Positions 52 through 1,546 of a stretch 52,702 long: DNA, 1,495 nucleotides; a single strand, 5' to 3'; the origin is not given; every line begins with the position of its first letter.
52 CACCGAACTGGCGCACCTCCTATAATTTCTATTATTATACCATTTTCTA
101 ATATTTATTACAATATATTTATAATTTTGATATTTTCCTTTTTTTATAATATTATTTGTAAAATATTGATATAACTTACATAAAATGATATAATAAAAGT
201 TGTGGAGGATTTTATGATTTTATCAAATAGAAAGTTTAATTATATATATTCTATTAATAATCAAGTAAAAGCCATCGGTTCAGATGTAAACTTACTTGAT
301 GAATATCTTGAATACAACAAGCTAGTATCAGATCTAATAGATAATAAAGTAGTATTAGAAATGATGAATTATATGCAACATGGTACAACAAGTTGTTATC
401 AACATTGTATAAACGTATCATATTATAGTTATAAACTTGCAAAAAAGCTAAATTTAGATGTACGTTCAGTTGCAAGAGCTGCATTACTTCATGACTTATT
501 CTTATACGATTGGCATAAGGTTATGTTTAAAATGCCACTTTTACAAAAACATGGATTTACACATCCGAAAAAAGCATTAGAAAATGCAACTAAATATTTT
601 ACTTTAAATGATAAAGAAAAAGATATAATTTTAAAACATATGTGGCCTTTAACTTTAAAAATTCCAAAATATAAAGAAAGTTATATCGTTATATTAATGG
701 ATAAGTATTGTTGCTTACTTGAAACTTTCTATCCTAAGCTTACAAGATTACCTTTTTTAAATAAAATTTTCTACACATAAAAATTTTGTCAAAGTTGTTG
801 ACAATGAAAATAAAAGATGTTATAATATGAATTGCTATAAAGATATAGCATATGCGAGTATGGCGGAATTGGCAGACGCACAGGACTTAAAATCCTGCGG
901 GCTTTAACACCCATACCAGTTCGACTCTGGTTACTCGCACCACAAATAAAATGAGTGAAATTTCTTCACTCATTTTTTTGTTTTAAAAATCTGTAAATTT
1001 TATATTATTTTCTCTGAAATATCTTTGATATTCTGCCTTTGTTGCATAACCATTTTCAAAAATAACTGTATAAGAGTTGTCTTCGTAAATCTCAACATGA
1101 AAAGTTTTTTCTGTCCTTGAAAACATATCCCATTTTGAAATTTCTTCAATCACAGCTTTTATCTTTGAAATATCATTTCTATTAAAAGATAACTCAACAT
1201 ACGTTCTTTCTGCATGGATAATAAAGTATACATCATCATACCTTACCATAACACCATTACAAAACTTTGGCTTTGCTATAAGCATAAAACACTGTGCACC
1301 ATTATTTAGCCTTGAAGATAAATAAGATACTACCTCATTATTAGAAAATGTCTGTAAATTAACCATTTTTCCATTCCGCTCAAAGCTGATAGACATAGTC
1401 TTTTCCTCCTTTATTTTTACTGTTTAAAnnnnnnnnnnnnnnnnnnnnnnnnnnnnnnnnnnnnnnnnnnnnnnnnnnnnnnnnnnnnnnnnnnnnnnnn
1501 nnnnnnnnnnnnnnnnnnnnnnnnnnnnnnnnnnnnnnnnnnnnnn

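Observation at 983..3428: tRNA-Leu-adjacent operon: CobS/MoxR-class AAA+ ATPase with a GKN Walker A, a 297-aa partner and a 137-aa orphan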

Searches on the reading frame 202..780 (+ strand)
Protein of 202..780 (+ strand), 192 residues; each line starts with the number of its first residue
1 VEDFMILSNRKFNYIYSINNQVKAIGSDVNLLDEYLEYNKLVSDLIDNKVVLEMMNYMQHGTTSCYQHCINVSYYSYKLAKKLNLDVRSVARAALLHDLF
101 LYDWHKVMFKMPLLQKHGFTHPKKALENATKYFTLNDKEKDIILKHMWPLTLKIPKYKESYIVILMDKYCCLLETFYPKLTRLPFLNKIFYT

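Call 4: search_protein_families(library=pfam, proteins=[window:202-780:+], max_evalue=1)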
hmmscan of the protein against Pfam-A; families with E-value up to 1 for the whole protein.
window:202-780:+ (192 aa): 3 families
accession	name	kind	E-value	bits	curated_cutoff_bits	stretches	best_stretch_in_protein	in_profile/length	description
PF01966.28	HD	-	9.4e-08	32.8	22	1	66-169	2-113/116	HD domain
PF13023.12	HD_3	-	0.01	16.2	22.5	1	61-99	19-59/165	HD domain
PF08668.18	HDOD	-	0.088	12.7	22.9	1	52-99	79-130/196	HDOD domain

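Call 7: search_protein_families(library=ncbifam, proteins=[window:202-780:+], max_evalue=1)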
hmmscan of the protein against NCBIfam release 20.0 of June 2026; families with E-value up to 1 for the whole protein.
window:202-780:+ (192 aa): 11 families
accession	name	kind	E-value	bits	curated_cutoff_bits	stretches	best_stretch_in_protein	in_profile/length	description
TIGR00277.1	HDIG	domain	2.1e-07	30.7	27.6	1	64-131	4-67/84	HDIG domain-containing metalloprotein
NF045665.1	NTPtran_DVU1551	equivalog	1.3e-06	27.7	315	1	27-127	178-285/359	DVU_1551 family NTP transferase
NF005519.0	PRK07152.1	equivalog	1.2e-05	24.5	315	1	12-100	144-232/361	nicotinate-nucleotide adenylyltransferase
TIGR03319.1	RNase_Y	equivalog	0.00079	18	454.35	1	36-99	304-364/514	ribonuclease Y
NF009347.0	PRK12705.1-4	equivalog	0.0025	16.5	579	1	52-99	272-319/473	hypothetical protein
TIGR00295.1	TIGR00295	hypoth_equivalog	0.0026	17.5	172.35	1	64-99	13-53/164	TIGR00295 family protein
TIGR00488.1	TIGR00488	equivalog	0.0063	16.4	70.15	1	64-99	8-43/173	bis(5'-nucleosyl)-tetraphosphatase (symmetrical) YqeK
TIGR01860.1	VNFD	equivalog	0.017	13.8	823.1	1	56-160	221-324/461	nitrogenase vanadium-iron protein, alpha chain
NF009343.0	PRK12703.1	equivalog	0.024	13.5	434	1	37-99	161-222/339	tRNA (cytidine(56)-2'-O)-methyltransferase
TIGR01284.1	alt_nitrog_alph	subfamily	0.041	12.3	512.8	1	57-160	221-322/457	nitrogenase subunit alpha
TIGR00465.1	ilvC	equivalog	0.17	10.9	226.15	1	40-84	65-110/314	ketol-acid reductoisomerase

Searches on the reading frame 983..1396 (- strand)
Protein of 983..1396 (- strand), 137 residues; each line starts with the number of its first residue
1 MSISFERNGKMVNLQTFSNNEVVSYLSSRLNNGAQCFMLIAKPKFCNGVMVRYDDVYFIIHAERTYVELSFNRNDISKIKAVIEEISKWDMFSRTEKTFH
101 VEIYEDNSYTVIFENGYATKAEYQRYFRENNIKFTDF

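Call 4: search_protein_families(library=pfam, proteins=[window:983-1396:-], max_evalue=1)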
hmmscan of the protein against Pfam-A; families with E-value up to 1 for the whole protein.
window:983-1396:- (137 aa): 1 family
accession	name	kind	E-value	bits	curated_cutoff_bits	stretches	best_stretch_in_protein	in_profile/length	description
PF21237.2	Pus10_N_euk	-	0.02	15.1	26.5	1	14-117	8-108/175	Eukaryotic Pus10, N-terminal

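Call 5: search_protein_families(library=phrogs, proteins=[window:983-1396:-], max_evalue=1)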
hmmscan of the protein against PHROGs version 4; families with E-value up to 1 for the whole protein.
window:983-1396:- (137 aa): 1 family
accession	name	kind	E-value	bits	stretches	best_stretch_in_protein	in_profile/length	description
phrog_1194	-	unknown function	0.12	13.3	1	60-133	46-111/125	-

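Call 6: search_protein_families(library=padloc, proteins=[window:983-1396:-], max_evalue=1)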
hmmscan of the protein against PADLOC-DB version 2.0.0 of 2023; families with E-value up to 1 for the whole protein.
window:983-1396:- (137 aa): 0 families

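Call 7: search_protein_families(library=ncbifam, proteins=[window:983-1396:-], max_evalue=1)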
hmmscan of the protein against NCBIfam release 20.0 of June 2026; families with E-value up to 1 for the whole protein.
window:983-1396:- (137 aa): 0 families

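Call 18: search_dna_similar(query=window:983-1396:-, collection=phages, mode=protein, max_rows=20, max_evalue=1)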
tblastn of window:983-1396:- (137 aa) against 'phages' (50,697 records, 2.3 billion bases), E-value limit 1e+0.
No match.

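Call 44: find_homologous_proteins(query=window:983-1396:-, max_evalue=0.01)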
Query window:983-1396:- (137 aa): 10 proteins with E <= 0.01 among 11 candidates.
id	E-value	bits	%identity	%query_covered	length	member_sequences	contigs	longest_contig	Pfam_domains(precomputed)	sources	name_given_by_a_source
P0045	3.8e-83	294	99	100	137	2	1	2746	-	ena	-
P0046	1.3e-46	176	61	100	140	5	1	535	-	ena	-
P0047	1.7e-46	175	59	100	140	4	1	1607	-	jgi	jgi:hypothetical protein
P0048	4.8e-46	174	59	100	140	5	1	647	-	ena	-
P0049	1.1e-45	173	61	100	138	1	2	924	-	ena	-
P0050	1.8e-45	172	61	100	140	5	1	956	-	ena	-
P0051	9.4e-45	170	61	100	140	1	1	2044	-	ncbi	-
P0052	1.6e-44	169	60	100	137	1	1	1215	-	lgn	-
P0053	3.5e-42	161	58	100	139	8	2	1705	-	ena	-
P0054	2.7e-41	158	59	90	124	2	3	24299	-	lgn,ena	-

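Call 45: find_encoding_contigs(protein=P0054, flank=8000, max_places=3)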
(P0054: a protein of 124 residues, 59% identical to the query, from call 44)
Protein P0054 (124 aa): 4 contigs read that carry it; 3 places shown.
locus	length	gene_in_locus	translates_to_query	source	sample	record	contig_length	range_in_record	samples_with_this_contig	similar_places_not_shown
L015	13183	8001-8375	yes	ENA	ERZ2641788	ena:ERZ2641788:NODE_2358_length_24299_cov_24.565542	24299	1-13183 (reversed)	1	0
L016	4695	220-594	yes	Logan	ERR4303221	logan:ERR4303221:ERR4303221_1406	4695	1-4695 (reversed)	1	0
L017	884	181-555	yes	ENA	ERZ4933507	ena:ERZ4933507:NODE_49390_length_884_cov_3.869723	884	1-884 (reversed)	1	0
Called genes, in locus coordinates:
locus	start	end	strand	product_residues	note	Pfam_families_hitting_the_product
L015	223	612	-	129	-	PF00081:Sod_Fe_N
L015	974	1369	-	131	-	-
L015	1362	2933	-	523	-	PF12673:SipL, PF01476:LysM, PF23473:LysM3_LYK4_5 (weak)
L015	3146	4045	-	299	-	PF00215:OMPdecase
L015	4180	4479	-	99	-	PF06257:VEG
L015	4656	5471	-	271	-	PF05582:Peptidase_U57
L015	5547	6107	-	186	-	PF13302:Acetyltransf_3, PF13420:Acetyltransf_4, PF13523:Acetyltransf_8 (weak), PF00583:Acetyltransf_1, PF13673:Acetyltransf_10 (weak), PF13508:Acetyltransf_7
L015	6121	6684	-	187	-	-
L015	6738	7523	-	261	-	PF01209:Ubie_methyltran, PF13489:Methyltransf_23, PF03848:TehB, PF08241:Methyltransf_11, PF08242:Methyltransf_12 (weak), PF13649:Methyltransf_25, PF13847:Methyltransf_31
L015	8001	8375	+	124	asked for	-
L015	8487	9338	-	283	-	PF13276:HTH_21, PF00665:rve, PF13683:rve_3, PF13333:rve_2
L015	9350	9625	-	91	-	PF01527:HTH_Tnp_1, PF09607:BrkDBD (weak), PF13518:HTH_28 (weak)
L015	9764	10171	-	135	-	-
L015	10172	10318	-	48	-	-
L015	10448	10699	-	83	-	PF01076:Mob_Pre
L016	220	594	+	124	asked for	-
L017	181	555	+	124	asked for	-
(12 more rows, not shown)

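Call 46: find_encoding_contigs(protein=P0051, flank=3000, max_places=2)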
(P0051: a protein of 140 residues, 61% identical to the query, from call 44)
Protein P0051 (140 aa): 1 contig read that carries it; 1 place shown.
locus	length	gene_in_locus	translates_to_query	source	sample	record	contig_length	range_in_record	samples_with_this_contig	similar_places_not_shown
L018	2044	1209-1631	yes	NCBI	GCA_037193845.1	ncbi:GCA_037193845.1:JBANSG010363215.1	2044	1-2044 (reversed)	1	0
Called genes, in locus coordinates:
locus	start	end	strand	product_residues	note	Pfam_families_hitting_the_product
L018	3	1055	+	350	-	?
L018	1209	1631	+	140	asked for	-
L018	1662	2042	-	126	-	?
